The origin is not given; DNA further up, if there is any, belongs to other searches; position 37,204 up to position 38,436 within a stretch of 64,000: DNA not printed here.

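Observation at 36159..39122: Tightly coupled cassette with no assignable chemistry: split transketolase, 2OG oxygenase and a 133-aa orphan inside a sugar operon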

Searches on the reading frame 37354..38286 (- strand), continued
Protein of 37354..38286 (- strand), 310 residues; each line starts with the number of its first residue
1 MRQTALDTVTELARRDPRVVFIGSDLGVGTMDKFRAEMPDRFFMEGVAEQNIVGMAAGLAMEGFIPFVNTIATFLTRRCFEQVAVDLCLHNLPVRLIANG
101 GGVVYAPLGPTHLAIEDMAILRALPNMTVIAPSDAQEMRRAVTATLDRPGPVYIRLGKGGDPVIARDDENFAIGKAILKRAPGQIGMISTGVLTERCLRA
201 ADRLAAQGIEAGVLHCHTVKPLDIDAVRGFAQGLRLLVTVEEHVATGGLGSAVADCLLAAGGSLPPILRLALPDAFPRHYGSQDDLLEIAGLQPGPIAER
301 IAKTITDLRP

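Call 74: find_homologous_proteins(query=window:37354-38286:-, max_evalue=1e-20)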
Query window:37354-38286:- (310 aa): 7980 proteins with E <= 1e-20 among 8000 candidates; the best 120 are listed.
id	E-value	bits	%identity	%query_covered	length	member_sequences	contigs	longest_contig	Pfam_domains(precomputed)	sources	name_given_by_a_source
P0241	2.2e-199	679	100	100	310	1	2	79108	PF02780.26,PF02779.30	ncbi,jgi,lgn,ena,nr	ncbi:MAG TPA: transketolase C-terminal domain-containing protein [Stellaceae bacterium]|nr:transketo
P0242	3.9e-192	655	96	100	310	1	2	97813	PF02780.26,PF02779.30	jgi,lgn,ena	-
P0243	8.5e-179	611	89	100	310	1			PF02780.26,PF02779.30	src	-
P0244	2.3e-168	577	84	100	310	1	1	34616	PF02780.26,PF02779.30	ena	-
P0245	1.8e-166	571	84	100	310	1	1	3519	PF02780.26,PF02779.30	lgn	-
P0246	1.9e-166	571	84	99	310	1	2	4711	PF02780.26,PF02779.30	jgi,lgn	jgi:transketolase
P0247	9.4e-165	565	83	100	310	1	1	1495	PF02780.26,PF02779.30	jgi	jgi:transketolase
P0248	1.3e-164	565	83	100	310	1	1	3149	PF02780.26,PF02779.30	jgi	jgi:transketolase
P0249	1.5e-164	565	83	100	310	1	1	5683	PF02780.26,PF02779.30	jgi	jgi:transketolase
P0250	4.3e-164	563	84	99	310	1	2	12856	PF02780.26,PF02779.30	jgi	-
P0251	2.4e-163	561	82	98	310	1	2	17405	PF02780.26,PF02779.30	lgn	-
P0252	4.2e-163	560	84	95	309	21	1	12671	PF02780.26,PF02779.30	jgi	jgi:transketolase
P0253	4.6e-163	560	82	99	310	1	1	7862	PF02780.26,PF02779.30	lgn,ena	-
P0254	8.5e-162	556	82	98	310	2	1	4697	PF02780.26,PF02779.30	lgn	-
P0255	1.6e-161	555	82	99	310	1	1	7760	PF02780.26,PF02779.30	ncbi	-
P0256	1.8e-160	551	81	98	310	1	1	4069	PF02780.26,PF02779.30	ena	-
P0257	2.3e-158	544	84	94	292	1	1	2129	PF17147.10,PF02780.26,PF02779.30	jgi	jgi:transketolase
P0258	1.7e-157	542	80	98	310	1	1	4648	PF02780.26,PF02779.30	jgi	jgi:transketolase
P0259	6.4e-157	540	78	100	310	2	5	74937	PF02780.26,PF02779.30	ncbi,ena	-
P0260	2.1e-156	538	78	100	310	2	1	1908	PF02780.26,PF02779.30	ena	-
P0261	2.4e-156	538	82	98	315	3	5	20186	PF02780.26,PF02779.30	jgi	jgi:transketolase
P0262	1.6e-153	528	76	100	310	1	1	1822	PF02780.26,PF02779.30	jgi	jgi:transketolase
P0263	8.3e-150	516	79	98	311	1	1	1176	PF02780.26,PF02779.30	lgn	-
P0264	7.8e-149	513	75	98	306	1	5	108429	PF02780.26,PF02779.30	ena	-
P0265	1.2e-144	499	74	98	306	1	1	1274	PF02780.26,PF02779.30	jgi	jgi:transketolase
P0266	2.7e-140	485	74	97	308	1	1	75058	PF02780.26,PF02779.30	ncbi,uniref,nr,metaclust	ncbi:putative transketolase C-terminal section [Paramagnetospirillum caucaseum]|uniref:Putative tran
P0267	4.8e-140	484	71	98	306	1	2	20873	PF02780.26,PF02779.30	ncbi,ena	-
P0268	4.3e-139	481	73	97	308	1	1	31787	PF02780.26,PF02779.30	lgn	-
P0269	1.4e-138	479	70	99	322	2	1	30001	PF02780.26,PF02779.30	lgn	-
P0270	1.7e-136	473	83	85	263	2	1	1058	PF02780.26,PF02779.30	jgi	jgi:transketolase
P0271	3.8e-136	471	70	97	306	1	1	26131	PF02780.26,PF02779.30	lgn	-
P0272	5.6e-136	471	71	97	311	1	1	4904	PF02780.26,PF02779.30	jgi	jgi:transketolase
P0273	1.6e-134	466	70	98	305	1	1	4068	PF17147.10,PF02780.26,PF02779.30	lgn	-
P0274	5.0e-134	464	70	98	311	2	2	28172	PF02780.26,PF02779.30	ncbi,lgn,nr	ncbi:MAG TPA: transketolase C-terminal domain-containing protein [Candidatus Cybelea sp.]|nr:transke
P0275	9.7e-134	464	70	95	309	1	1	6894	PF02780.26,PF02779.30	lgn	-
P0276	1.4e-133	463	71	95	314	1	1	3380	PF02780.26,PF02779.30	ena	-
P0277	1.6e-133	463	67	98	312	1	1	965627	PF17147.10,PF02780.26,PF02779.30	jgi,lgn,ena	-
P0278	2.8e-133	462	72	98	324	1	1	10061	PF17147.10,PF02780.26,PF02779.30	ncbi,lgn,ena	-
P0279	4.5e-133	461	70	94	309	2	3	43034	PF02780.26,PF02779.30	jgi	jgi:transketolase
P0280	8.3e-133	460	69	97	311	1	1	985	PF17147.10,PF02780.26,PF02779.30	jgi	jgi:transketolase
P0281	1.4e-132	460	69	97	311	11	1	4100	PF02780.26,PF02779.30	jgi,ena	-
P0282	1.7e-132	459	68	98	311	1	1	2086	PF02780.26,PF02779.30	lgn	-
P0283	3.0e-132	459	67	99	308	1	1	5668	PF02780.26,PF02779.30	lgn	-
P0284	3.5e-132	458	69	99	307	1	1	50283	PF02780.26,PF02779.30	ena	-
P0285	4.3e-132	458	67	99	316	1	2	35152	PF02780.26,PF02779.30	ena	-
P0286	2.7e-131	455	68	97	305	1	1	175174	PF02780.26,PF02779.30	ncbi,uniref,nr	ncbi:transketolase family protein [Magnetospirillum sp. SS-4]|uniref:transketolase family protein n=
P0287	4.3e-131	455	69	97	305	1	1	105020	PF17147.10,PF02780.26,PF02779.30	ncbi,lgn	-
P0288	5.0e-131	455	66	99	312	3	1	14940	PF17147.10,PF02780.26,PF02779.30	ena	-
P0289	7.9e-131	454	69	97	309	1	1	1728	PF02780.26,PF02779.30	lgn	-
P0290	8.2e-131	454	70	98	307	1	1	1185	PF02780.26,PF02779.30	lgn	-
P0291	8.4e-131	454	69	98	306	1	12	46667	PF02780.26,PF02779.30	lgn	-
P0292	8.5e-131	454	65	99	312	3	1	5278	PF17147.10,PF02780.26,PF02779.30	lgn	-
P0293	1.1e-130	454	70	98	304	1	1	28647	PF02780.26,PF02779.30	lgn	-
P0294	1.5e-130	453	69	99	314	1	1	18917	PF17147.10,PF02780.26,PF02779.30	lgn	-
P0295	1.6e-130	453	69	95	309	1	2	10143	PF02780.26,PF02779.30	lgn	-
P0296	1.6e-130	453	66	100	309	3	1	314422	PF17147.10,PF02780.26,PF02779.30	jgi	jgi:transketolase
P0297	1.6e-130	453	69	98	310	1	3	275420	PF17147.10,PF02780.26,PF02779.30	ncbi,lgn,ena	-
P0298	2.3e-130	452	69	97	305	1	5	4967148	PF17147.10,PF02780.26,PF02779.30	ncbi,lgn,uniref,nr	ncbi:transketolase family protein [Paramagnetospirillum magneticum]|uniref:Transketolase C-terminal 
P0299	2.9e-130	452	69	97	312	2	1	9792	PF02780.26,PF02779.30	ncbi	-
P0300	3.8e-130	452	69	97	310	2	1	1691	PF02780.26,PF02779.30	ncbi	-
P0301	4.7e-130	451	66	99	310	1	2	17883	PF02780.26,PF02779.30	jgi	-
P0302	5.1e-130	451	66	98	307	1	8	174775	PF02780.26,PF02779.30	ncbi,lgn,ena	-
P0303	5.3e-130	451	68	96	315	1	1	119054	PF17147.10,PF02780.26,PF02779.30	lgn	-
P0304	7.7e-130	451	66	98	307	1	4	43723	PF02780.26,PF02779.30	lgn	-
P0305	8.3e-130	451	68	95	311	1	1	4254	PF02780.26,PF02779.30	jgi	jgi:transketolase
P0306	1.1e-129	450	69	95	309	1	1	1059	PF02780.26,PF02779.30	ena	-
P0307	1.1e-129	450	66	98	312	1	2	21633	PF17147.10,PF02780.26,PF02779.30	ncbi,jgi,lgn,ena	-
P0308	1.5e-129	450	66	97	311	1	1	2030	PF02780.26,PF02779.30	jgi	jgi:transketolase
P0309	1.7e-129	450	67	97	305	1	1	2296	PF02780.26,PF02779.30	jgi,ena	-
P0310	1.8e-129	449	65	98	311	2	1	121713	PF17147.10,PF02780.26,PF02779.30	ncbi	-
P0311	2.3e-129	449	66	99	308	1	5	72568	PF02780.26,PF02779.30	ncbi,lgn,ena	-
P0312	2.3e-129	449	66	98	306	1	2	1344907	PF02780.26,PF02779.30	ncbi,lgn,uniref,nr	ncbi:Transketolase C-terminal section [Paramagnetospirillum magnetotacticum MS-1]|uniref:Transketola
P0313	2.5e-129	449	68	97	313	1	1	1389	PF02780.26,PF02779.30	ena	-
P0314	2.6e-129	449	67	97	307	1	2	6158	PF02780.26,PF02779.30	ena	-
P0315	2.8e-129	449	69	97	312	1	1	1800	PF02780.26,PF02779.30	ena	-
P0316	3.1e-129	449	66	98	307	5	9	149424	PF02780.26,PF02779.30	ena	-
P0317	3.6e-129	449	70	94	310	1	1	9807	PF17147.10,PF02780.26,PF02779.30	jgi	-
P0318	3.8e-129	448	69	97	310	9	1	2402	PF02780.26,PF02779.30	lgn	-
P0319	5.4e-129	448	81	82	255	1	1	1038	PF02780.26,PF02779.30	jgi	jgi:transketolase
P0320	6.4e-129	448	66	99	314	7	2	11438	PF17147.10,PF02780.26,PF02779.30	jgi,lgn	-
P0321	6.6e-129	448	66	95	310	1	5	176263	PF17147.10,PF02780.26,PF02779.30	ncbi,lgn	-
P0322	7.3e-129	448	66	99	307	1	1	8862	PF02780.26,PF02779.30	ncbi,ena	-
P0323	9.6e-129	447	68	99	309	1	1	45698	PF02780.26,PF02779.30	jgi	jgi:transketolase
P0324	1.1e-128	447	68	98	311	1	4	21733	PF17147.10,PF02780.26,PF02779.30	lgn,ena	-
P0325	1.2e-128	447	69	96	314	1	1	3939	PF02780.26,PF02779.30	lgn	-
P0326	1.4e-128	447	69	97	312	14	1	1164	PF02780.26,PF02779.30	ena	-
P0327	1.5e-128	447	65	97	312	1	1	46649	PF17147.10,PF02780.26,PF02779.30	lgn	-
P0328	1.5e-128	446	68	97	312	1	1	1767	PF02780.26,PF02779.30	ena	-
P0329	1.9e-128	446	68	97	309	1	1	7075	PF17147.10,PF02780.26,PF02779.30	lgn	-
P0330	2.2e-128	446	68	98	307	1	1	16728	PF02780.26,PF02779.30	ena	-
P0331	3.2e-128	445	67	97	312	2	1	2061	PF02780.26,PF02779.30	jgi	jgi:transketolase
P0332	3.7e-128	445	66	94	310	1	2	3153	PF02780.26,PF02779.30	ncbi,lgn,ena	-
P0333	5.2e-128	445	64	98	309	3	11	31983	PF02780.26,PF02779.30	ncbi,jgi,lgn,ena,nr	ncbi:MAG: transketolase C-terminal domain-containing protein [Alphaproteobacteria bacterium]|jgi:tra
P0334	5.9e-128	445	68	98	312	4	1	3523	PF02780.26,PF02779.30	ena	-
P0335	6.9e-128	444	66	96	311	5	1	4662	PF02780.26,PF02779.30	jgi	jgi:transketolase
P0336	7.2e-128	444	68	97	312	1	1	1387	PF02780.26,PF02779.30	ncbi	-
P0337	7.6e-128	444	64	99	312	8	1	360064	PF17147.10,PF02780.26,PF02779.30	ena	-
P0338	8.0e-128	444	68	97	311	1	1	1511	PF02780.26,PF02779.30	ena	-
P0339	8.1e-128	444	67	98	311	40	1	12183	PF17147.10,PF02780.26,PF02779.30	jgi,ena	jgi:transketolase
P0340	8.7e-128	444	65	97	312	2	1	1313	PF17147.10,PF02780.26,PF02779.30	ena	-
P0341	9.5e-128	444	65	98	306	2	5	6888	PF02780.26,PF02779.30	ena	-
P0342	1.1e-127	444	66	97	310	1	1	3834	PF02780.26,PF02779.30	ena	-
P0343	1.1e-127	444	66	97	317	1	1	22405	PF17147.10,PF02780.26,PF02779.30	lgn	-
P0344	1.1e-127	444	67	97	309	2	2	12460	PF17147.10,PF02780.26,PF02779.30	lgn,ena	-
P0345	1.2e-127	444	68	98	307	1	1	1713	PF02780.26,PF02779.30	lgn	-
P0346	1.4e-127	443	64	99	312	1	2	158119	PF17147.10,PF02780.26,PF02779.30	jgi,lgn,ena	jgi:transketolase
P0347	1.5e-127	443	68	98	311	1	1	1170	PF02780.26,PF02779.30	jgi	-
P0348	1.5e-127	443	65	98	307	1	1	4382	PF17147.10,PF02780.26,PF02779.30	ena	-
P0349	1.6e-127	443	64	98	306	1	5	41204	PF02780.26,PF02779.30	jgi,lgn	-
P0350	1.6e-127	443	65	98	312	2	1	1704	PF17147.10,PF02780.26,PF02779.30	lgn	-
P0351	1.8e-127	443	67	97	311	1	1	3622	PF02780.26,PF02779.30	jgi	-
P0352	2.1e-127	443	65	97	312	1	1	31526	PF02780.26,PF02779.30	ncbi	-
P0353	2.2e-127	443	66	96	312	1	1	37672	PF17147.10,PF02780.26,PF02779.30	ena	-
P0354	2.3e-127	443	66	98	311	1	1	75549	PF17147.10,PF02780.26,PF02779.30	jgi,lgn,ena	-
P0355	2.3e-127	443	67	97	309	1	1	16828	PF17147.10,PF02780.26,PF02779.30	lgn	-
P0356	2.3e-127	443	68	97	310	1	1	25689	PF02780.26,PF02779.30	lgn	-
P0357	2.6e-127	442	69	95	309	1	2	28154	PF02780.26,PF02779.30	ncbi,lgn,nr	ncbi:MAG: transketolase [Alphaproteobacteria bacterium]|nr:transketolase [Alphaproteobacteria bacter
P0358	2.6e-127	442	67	98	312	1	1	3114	PF02780.26,PF02779.30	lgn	-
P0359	2.8e-127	442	67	99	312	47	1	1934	PF02780.26,PF02779.30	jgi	jgi:transketolase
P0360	3.3e-127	442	68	97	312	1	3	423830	PF02780.26,PF02779.30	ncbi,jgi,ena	jgi:transketolase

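Call 92: find_encoding_contigs(protein=P0277, flank=9000, max_places=1)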
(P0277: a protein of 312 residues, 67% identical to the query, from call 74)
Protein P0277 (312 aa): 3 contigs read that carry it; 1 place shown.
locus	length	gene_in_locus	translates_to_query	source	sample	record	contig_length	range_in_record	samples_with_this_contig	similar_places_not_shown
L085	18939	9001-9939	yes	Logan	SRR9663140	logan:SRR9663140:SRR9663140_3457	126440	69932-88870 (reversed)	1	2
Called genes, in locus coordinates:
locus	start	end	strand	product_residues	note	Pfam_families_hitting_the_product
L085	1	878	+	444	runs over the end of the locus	PF00202:Aminotran_3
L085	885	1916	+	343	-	PF01408:GFO_IDH_MocA, PF22725:GFO_IDH_MocA_C3, PF02894:GFO_IDH_MocA_C (weak)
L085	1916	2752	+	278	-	PF01261:AP_endonuc_2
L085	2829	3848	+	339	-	PF00106:adh_short (weak), PF01370:Epimerase, PF02719:Polysacc_synt_2, PF04321:RmlD_sub_bind, PF01073:3Beta_HSD, PF13460:NAD_binding_10, PF16363:GDP_Man_Dehyd, PF07993:NAD_binding_4, +1 more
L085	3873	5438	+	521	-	PF01467:CTP_transf_like, PF00294:PfkB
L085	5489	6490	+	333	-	PF01073:3Beta_HSD, PF01370:Epimerase, PF02719:Polysacc_synt_2 (weak), PF04321:RmlD_sub_bind, PF05368:NmrA, PF07993:NAD_binding_4 (faint), PF16363:GDP_Man_Dehyd, PF13460:NAD_binding_10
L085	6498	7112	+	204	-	-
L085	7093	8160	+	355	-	PF01636:APH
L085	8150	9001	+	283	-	PF13292:DXP_synthase_N, PF00456:Transketolase_N, PF00676:E1_dh (faint)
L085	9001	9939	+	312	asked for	PF02779:Transket_pyr, PF02780:Transketolase_C, PF17147:PFOR_II (weak)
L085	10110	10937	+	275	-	-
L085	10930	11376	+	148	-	-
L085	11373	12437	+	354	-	PF04055:Radical_SAM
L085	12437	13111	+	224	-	PF13489:Methyltransf_23, PF01209:Ubie_methyltran (weak), PF07021:MetW (weak), PF13847:Methyltransf_31, PF08241:Methyltransf_11, PF08242:Methyltransf_12, PF13649:Methyltransf_25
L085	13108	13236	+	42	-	-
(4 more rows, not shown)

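Call 93: find_encoding_contigs(protein=P0337, flank=9000, max_places=1)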
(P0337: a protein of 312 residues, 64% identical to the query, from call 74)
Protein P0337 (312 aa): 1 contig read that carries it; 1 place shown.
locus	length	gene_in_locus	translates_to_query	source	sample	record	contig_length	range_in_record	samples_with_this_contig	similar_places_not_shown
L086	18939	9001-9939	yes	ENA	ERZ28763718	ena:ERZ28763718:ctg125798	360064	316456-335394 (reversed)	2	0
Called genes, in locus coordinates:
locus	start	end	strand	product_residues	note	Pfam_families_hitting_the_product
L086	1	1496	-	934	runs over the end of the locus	PF27198:FlaEY_3rd, PF06739:SBBP (weak)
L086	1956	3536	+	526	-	PF01467:CTP_transf_like, PF00294:PfkB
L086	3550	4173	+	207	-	PF13580:SIS_2, PF01380:SIS (faint)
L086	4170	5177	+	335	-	PF01073:3Beta_HSD, PF01370:Epimerase, PF02719:Polysacc_synt_2 (weak), PF04321:RmlD_sub_bind, PF05368:NmrA, PF16363:GDP_Man_Dehyd, PF07993:NAD_binding_4 (weak), PF13460:NAD_binding_10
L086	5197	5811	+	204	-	-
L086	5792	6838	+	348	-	PF01636:APH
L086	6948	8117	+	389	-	PF14294:DUF4372, PF01609:DDE_Tnp_1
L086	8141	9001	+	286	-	PF13292:DXP_synthase_N (weak), PF00456:Transketolase_N, PF00676:E1_dh (weak)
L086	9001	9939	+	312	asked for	PF02779:Transket_pyr, PF02780:Transketolase_C, PF17147:PFOR_II (weak)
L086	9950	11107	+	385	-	PF01041:DegT_DnrJ_EryC1, PF01212:Beta_elim_lyase (weak), PF00266:Aminotran_5 (weak), PF01053:Cys_Met_Meta_PP (weak)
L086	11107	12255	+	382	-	PF00155:Aminotran_1_2, PF01041:DegT_DnrJ_EryC1, PF00266:Aminotran_5, PF01053:Cys_Met_Meta_PP (weak)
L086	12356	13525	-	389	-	PF14294:DUF4372, PF01609:DDE_Tnp_1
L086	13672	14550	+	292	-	-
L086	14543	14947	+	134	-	-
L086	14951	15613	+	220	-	PF13489:Methyltransf_23, PF02353:CMAS (weak), PF07021:MetW (weak), PF13847:Methyltransf_31, PF08241:Methyltransf_11, PF08242:Methyltransf_12, PF13649:Methyltransf_25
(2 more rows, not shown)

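Call 94: find_encoding_contigs(protein=P0360, flank=9000, max_places=1)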
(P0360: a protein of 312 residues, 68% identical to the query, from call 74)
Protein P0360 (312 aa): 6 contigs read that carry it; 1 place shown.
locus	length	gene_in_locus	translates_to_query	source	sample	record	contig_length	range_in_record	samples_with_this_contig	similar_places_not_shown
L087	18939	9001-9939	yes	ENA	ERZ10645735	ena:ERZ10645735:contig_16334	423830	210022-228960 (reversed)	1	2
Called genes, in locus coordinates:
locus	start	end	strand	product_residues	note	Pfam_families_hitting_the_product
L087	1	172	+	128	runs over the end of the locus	-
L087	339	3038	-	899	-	PF27198:FlaEY_3rd, PF06739:SBBP (faint)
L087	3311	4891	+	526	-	PF01467:CTP_transf_like, PF00294:PfkB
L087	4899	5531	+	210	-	PF13580:SIS_2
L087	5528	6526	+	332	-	PF01073:3Beta_HSD, PF01370:Epimerase, PF02719:Polysacc_synt_2 (weak), PF04321:RmlD_sub_bind, PF05368:NmrA, PF07993:NAD_binding_4 (faint), PF16363:GDP_Man_Dehyd, PF13460:NAD_binding_10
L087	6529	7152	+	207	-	-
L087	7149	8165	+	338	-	-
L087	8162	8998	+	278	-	PF13292:DXP_synthase_N (weak), PF00456:Transketolase_N, PF00676:E1_dh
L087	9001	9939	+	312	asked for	PF02779:Transket_pyr, PF02780:Transketolase_C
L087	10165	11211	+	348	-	PF13531:SBP_bac_11, PF01547:SBP_bac_1, PF13416:SBP_bac_8, PF13343:SBP_bac_6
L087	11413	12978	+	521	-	PF00528:BPD_transp_1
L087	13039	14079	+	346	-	PF00005:ABC_tran, PF13304:AAA_21 (faint), PF08402:TOBE_2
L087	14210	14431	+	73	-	PF02416:TatA_B_E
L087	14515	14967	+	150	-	PF02416:TatA_B_E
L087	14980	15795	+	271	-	PF00902:TatC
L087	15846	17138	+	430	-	PF02403:Seryl_tRNA_N, PF00587:tRNA-synt_2b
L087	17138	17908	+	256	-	PF01975:SurE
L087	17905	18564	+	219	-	PF01135:PCMT, PF00398:RrnaAD (weak), PF13649:Methyltransf_25 (weak)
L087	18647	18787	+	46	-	-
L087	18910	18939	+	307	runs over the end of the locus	PF01476:LysM, PF01551:Peptidase_M23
